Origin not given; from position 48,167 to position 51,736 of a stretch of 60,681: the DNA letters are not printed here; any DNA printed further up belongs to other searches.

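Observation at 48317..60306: Candidate undescribed defence operon: PLD-SNF2 helicase, Eco57I-type MTase, 1165-aa orphan, GHKL ATPase-nuclease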

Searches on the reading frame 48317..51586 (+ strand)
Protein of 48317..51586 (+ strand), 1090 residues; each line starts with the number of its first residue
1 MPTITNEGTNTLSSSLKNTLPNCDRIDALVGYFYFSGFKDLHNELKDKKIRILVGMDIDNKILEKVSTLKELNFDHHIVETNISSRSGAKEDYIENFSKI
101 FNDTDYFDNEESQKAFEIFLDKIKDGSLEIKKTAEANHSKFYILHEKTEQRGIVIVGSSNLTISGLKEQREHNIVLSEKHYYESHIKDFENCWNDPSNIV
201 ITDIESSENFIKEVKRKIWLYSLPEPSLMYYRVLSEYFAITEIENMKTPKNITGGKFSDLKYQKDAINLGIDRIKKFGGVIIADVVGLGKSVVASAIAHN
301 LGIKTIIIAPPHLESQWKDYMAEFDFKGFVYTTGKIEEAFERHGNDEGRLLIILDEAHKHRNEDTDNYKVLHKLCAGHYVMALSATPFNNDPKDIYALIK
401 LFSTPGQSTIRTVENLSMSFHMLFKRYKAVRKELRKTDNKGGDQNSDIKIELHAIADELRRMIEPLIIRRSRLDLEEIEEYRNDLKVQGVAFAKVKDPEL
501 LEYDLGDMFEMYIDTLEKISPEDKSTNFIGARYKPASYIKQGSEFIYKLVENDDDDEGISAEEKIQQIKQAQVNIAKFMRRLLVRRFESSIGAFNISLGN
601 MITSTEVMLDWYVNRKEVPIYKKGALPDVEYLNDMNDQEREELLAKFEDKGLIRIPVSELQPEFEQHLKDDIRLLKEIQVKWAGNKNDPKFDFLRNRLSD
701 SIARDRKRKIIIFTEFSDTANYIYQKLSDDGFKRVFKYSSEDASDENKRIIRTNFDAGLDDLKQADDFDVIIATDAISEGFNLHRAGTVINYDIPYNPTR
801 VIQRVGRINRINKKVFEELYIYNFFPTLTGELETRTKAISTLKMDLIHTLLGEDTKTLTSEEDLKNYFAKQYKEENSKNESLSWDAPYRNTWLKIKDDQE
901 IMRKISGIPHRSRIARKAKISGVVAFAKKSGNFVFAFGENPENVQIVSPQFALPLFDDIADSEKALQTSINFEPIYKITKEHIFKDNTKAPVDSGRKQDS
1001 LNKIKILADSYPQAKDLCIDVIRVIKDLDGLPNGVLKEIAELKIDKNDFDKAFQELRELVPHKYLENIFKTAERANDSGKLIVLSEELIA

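Call 6: search_protein_families(library=pfam, proteins=[window:48317-51586:+], max_evalue=0.01)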
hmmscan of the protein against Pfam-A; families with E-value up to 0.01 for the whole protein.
window:48317-51586:+ (1090 aa): 7 families
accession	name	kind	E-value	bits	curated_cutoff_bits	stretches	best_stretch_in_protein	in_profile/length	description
PF00271.37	Helicase_C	-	2.3e-17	63.7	23.5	1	697-812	5-110/110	Helicase conserved C-terminal domain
PF00176.29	SNF2-rel_dom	-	3.4e-11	43.2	24.9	1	351-476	128-226/290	SNF2-related domain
PF13091.12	PLDc_2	-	2.5e-10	40.8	27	1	46-193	35-132/132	PLD-like domain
PF09565.16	RE_NgoFVII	-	8.2e-07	28.9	23.8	1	107-191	59-147/162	NgoFVII restriction endonuclease N-terminal PLD domain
PF04851.21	ResIII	-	5.2e-05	23.6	22.5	0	341-388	118-163/164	Type III restriction enzyme, res subunit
PF00270.35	DEAD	-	7.4e-05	23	26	1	308-393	80-165/167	DEAD/DEAH box helicase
PF00004.35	AAA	-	0.00039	21.3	21.2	1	287-364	8-73/131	ATPase family associated with various cellular activities (AAA)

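Call 7: search_protein_families(library=padloc, proteins=[window:48317-51586:+], max_evalue=0.01)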
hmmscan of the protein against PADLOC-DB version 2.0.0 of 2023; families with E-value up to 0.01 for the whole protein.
window:48317-51586:+ (1090 aa): 38 families (the best 25 are shown)
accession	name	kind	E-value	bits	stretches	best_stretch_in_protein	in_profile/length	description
PDLC02621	DrmD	-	9.2e-34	114.8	2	568-834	388-648/1040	DrmD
PDLC02623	DrmD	-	7.1e-28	94.9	2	685-825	507-636/1040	DrmD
PDLC01075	C3a139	-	4.5e-26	89.5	1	29-828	28-743/948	HKD+Snf2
PDLC02500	BrxHI|BrxHII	-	7.5e-26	88.9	1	638-875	414-634/933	BrxHI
PDLC00659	HmaA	-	8.9e-26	88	1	625-815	429-614/1176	SNF2 helicase / DEAD-box helicase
PDLC02619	DrmD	-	4.3e-25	86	3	666-854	368-573/872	DrmD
PDLC02843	DpdE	-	1e-20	71.3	2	281-402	179-312/1091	DpdE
PDLC02193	PLD_Helicase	-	1.6e-20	70.9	1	665-813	645-799/905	-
PDLC02572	DrmA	-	2e-19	67.1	1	562-822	379-631/1043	DrmA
PDLC02620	DrmD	-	6.3e-18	62.1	1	577-850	364-617/1060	DrmD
PDLC02633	DrmD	-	7.1e-18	61.9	1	571-826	393-642/839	DrmD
PDLC02504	BrxHI|BrxHII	-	1.4e-17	61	1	578-855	371-621/971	BrxHII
PDLC02632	DrmD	-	8e-17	58.9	1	569-845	388-653/662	DrmD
PDLC02840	DpdE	-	9.4e-17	58.6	2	697-812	551-655/1091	DpdE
PDLC02625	DrmD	-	1.9e-13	47.9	1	708-818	268-376/792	DrmD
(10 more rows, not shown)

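Call 8: search_protein_families(library=ncbifam, proteins=[window:48317-51586:+], max_evalue=0.01)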
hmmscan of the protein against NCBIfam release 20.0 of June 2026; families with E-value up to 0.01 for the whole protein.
window:48317-51586:+ (1090 aa): 19 families
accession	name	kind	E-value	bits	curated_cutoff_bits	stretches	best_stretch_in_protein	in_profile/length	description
NF038317.1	DISARM_DrmD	equivalog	1.5e-40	139.4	610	2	569-858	373-657/1021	DISARM system SNF2-like helicase DrmD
NF042964.1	phospholipD_antiphage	equivalog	9.1e-35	120.2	1100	2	563-860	582-835/895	phospholipase D-like domain-containing anti-phage protein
NF041062.1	DpdE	equivalog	1.7e-27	95.8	500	2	668-811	505-639/1048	protein DpdE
NF038318.1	DISARM_DrmD_b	equivalog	1.2e-20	73.3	950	3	668-826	367-543/868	DISARM system SNF2-like helicase DrmD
NF010337.0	PRK13766.1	equivalog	1.9e-15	56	610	1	666-812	325-469/781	Hef nuclease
NF003426.0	PRK04914.1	equivalog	1.9e-08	33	576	1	686-814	477-594/959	RNA polymerase-associated protein RapA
NF007882.0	PRK10590.1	equivalog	3.7e-07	29.4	743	1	695-812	233-340/456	ATP-dependent RNA helicase RhlE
NF002340.1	PRK01297.1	equivalog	7.6e-07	28.3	564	1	698-811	240-343/372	ATP-dependent RNA helicase RhlB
NF041790.1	anti-phage_ZorD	equivalog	8.4e-07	27.3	1500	1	686-822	902-1033/1035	type I Zorya anti-phage system protein ZorD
NF058637.1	helic_SCO1167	equivalog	1.1e-06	27.1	1200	1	674-861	750-920/932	SCO1167/SCO6262 family helicase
NF008394.0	PRK11192.1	equivalog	2.6e-06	26.6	507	1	687-815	231-345/441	ATP-dependent RNA helicase SrmB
NF053636.1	DDHlcsCsdAPsy1082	equivalog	3.3e-06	25.9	890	1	695-811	230-337/512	DEAD/DEAH box helicase CsdA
NF008642.0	PRK11634.1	equivalog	3.7e-06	25.6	989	1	758-823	287-351/628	DEAD/DEAH family ATP-dependent RNA helicase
NF053631.1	RNA_helic_CshA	equivalog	6e-06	25.4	646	1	765-815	285-335/434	degradosome RNA helicase CshA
NF003419.0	PRK04837.1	equivalog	7.1e-06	25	588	1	702-813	251-352/424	ATP-dependent RNA helicase RhlB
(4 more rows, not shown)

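Call 79: find_related_loci(query=A5, collection=metagenome_contigs, flank=10000)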
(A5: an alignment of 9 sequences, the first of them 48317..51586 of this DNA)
Query A5 (1090 aa) in metagenome_contigs; peptide patterns used: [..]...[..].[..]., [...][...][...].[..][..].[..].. (x = any residue, [..] = any of these).
600 stretches matched a pattern (row limit reached: there are more); 509 encode a relative of the query (tblastn E <= 1e-3); the best 80 are kept; 80 distinct loci.
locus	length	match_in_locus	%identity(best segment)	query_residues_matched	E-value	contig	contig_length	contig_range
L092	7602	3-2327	57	336-1088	0e+0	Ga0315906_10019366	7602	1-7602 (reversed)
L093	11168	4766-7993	45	4-1089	0e+0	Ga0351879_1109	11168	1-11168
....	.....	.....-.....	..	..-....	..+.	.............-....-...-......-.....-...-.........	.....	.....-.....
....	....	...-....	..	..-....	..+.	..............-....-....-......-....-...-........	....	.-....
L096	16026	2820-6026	42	12-1088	0e+0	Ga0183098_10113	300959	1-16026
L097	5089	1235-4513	41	2-1088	0e+0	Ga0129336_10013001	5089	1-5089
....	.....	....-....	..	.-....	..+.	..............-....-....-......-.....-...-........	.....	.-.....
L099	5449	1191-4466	40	1-1088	0e+0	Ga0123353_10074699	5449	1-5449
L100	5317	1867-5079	40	1-1088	0e+0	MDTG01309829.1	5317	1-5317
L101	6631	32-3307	39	1-1087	0e+0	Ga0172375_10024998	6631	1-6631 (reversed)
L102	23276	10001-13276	43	4-1088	0e+0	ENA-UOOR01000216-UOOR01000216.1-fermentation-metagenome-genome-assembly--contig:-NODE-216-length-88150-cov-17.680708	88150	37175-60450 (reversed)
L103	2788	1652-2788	74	3-375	0e+0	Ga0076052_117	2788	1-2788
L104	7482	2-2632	39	224-1088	0e+0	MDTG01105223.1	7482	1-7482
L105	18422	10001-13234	44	4-1088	0e+0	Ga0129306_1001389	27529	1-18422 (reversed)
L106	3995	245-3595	31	4-1087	1e-136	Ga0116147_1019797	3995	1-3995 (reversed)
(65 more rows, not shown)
